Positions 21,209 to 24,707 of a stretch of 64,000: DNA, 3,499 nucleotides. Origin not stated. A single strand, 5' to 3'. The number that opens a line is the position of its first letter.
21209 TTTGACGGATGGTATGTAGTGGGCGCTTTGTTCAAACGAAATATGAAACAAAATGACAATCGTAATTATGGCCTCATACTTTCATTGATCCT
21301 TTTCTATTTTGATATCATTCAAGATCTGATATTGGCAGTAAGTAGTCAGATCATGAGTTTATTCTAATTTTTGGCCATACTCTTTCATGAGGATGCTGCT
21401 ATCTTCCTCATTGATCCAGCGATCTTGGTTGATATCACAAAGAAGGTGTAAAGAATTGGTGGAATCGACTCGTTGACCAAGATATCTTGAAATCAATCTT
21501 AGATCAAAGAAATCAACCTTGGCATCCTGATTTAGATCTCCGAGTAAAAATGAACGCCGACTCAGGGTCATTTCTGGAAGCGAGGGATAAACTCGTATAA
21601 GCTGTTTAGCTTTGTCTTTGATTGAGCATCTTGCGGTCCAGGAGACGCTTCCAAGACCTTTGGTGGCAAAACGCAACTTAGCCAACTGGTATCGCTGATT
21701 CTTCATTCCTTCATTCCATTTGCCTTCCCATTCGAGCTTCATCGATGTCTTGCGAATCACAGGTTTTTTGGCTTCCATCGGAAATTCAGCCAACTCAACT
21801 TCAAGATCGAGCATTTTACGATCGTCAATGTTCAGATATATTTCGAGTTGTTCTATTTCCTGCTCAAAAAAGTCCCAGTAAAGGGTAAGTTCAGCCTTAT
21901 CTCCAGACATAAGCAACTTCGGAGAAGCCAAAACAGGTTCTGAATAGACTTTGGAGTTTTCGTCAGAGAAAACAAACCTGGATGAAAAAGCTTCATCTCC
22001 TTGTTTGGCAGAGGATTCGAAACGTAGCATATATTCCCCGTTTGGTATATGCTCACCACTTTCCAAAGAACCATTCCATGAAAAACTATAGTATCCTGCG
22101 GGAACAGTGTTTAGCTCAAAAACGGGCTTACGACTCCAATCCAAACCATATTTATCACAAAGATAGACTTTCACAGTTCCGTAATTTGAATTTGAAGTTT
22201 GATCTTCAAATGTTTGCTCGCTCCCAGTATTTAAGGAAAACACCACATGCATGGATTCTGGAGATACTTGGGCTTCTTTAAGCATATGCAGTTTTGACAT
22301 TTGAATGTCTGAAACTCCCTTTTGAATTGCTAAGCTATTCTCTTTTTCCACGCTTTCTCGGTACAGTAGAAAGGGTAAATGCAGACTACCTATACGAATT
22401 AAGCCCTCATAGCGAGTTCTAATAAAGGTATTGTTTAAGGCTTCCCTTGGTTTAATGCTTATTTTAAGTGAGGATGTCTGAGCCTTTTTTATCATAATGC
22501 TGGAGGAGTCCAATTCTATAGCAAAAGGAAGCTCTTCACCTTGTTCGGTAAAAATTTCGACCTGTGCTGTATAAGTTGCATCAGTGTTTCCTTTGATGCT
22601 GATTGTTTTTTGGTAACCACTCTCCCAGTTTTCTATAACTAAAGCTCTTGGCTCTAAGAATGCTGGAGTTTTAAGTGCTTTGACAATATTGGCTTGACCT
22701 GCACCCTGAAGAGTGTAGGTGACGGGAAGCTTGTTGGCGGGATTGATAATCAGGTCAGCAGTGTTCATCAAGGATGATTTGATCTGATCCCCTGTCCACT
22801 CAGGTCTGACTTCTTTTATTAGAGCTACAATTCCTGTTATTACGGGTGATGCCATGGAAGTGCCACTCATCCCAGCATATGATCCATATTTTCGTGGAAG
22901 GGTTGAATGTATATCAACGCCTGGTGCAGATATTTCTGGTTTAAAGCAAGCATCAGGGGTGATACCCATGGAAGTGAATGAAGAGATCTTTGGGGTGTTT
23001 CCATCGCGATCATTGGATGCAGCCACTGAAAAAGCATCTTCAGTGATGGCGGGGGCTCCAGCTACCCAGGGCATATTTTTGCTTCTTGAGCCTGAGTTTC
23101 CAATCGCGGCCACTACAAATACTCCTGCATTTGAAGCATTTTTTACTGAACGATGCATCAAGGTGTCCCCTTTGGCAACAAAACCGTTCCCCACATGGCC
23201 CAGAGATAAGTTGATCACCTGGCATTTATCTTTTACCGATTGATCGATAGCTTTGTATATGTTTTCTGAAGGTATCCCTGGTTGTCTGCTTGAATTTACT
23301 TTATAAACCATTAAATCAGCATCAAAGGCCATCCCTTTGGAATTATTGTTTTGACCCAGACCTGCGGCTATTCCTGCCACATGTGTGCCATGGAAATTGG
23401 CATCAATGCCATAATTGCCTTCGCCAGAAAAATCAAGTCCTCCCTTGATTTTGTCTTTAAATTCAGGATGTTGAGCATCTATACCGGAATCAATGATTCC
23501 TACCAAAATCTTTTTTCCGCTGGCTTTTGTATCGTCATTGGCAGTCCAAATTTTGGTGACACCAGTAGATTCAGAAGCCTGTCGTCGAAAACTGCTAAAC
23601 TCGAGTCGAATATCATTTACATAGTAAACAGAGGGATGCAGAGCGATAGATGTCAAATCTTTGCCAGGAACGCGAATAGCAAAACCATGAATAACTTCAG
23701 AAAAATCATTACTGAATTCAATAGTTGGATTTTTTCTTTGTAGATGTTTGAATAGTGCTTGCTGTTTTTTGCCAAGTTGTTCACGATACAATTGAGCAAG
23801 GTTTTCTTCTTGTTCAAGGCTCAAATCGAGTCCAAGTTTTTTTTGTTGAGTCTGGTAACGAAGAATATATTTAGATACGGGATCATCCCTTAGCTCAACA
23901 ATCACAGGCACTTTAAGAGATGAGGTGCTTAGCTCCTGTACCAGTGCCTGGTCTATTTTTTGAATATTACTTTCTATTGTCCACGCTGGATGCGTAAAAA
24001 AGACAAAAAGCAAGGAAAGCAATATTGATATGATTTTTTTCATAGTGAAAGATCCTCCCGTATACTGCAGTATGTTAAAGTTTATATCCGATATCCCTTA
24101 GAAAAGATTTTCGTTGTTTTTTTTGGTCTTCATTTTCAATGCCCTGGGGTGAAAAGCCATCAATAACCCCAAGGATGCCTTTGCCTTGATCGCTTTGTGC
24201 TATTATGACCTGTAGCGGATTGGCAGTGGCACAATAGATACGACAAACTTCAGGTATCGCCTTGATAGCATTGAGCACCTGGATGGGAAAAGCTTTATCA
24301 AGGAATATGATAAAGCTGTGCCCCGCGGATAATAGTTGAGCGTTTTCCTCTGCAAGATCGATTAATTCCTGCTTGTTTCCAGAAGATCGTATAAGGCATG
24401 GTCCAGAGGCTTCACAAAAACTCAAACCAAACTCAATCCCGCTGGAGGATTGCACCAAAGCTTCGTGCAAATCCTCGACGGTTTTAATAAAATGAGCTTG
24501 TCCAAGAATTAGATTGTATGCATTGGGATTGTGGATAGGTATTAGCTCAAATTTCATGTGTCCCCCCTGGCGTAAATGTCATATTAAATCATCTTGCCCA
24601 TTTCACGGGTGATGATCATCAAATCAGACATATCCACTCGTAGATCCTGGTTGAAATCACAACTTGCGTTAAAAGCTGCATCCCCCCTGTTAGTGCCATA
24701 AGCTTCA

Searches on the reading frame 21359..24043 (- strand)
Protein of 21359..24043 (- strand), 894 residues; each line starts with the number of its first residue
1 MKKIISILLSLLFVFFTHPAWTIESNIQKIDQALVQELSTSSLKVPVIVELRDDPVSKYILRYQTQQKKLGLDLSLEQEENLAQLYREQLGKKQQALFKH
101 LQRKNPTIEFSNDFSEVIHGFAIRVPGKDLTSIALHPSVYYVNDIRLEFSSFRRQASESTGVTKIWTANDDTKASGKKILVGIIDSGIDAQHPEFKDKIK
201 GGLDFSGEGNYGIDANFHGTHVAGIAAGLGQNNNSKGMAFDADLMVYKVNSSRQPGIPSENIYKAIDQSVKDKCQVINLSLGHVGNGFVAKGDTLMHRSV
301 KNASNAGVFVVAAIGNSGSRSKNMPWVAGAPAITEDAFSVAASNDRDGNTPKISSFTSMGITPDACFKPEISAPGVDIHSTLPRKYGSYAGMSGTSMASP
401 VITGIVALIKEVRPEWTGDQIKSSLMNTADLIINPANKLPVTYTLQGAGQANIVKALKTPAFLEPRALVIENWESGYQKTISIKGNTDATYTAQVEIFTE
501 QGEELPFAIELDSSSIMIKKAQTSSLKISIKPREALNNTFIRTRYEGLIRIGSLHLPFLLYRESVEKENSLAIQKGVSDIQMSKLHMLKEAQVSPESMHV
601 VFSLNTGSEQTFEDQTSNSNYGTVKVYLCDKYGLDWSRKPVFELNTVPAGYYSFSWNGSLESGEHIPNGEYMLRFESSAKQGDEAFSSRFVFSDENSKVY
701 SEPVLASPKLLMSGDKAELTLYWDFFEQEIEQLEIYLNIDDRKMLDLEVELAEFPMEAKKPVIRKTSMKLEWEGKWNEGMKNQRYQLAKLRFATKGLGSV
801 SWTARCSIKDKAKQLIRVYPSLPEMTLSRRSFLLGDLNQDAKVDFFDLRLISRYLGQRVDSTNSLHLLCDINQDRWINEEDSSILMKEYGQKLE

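Call 4: search_protein_families(library=pfam, proteins=[window:21359-24043:-], max_evalue=0.01)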
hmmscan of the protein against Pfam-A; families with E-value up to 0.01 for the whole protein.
window:21359-24043:- (894 aa): 4 families
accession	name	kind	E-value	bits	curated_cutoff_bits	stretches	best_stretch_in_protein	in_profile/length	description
PF00082.27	Peptidase_S8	-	2e-53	182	21.8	1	176-435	1-274/288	Subtilase family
PF00404.24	Dockerin_1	-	1.7e-08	35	22.9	1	834-887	1-54/57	Dockerin type I domain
PF13860.13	FlgD_ig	-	2.7e-05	24.5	27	1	643-678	41-76/79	FlgD Ig-like domain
PF10029.15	DUF2271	-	0.00066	19.9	27.3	1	646-695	71-121/136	Predicted periplasmic protein (DUF2271)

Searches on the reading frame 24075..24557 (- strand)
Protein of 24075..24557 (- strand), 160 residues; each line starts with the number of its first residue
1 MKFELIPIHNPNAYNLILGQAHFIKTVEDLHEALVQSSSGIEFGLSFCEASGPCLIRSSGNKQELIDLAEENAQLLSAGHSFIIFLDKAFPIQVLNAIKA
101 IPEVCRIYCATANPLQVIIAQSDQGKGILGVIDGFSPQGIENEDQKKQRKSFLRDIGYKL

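Call 4: search_protein_families(library=pfam, proteins=[window:24075-24557:-], max_evalue=0.01)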
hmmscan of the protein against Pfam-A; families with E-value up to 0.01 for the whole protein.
window:24075-24557:- (160 aa): 1 family
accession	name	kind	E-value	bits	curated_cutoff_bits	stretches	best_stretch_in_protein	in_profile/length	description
PF04008.19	Adenosine_kin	-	4.2e-74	247.9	25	1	6-159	1-154/154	Adenosine specific kinase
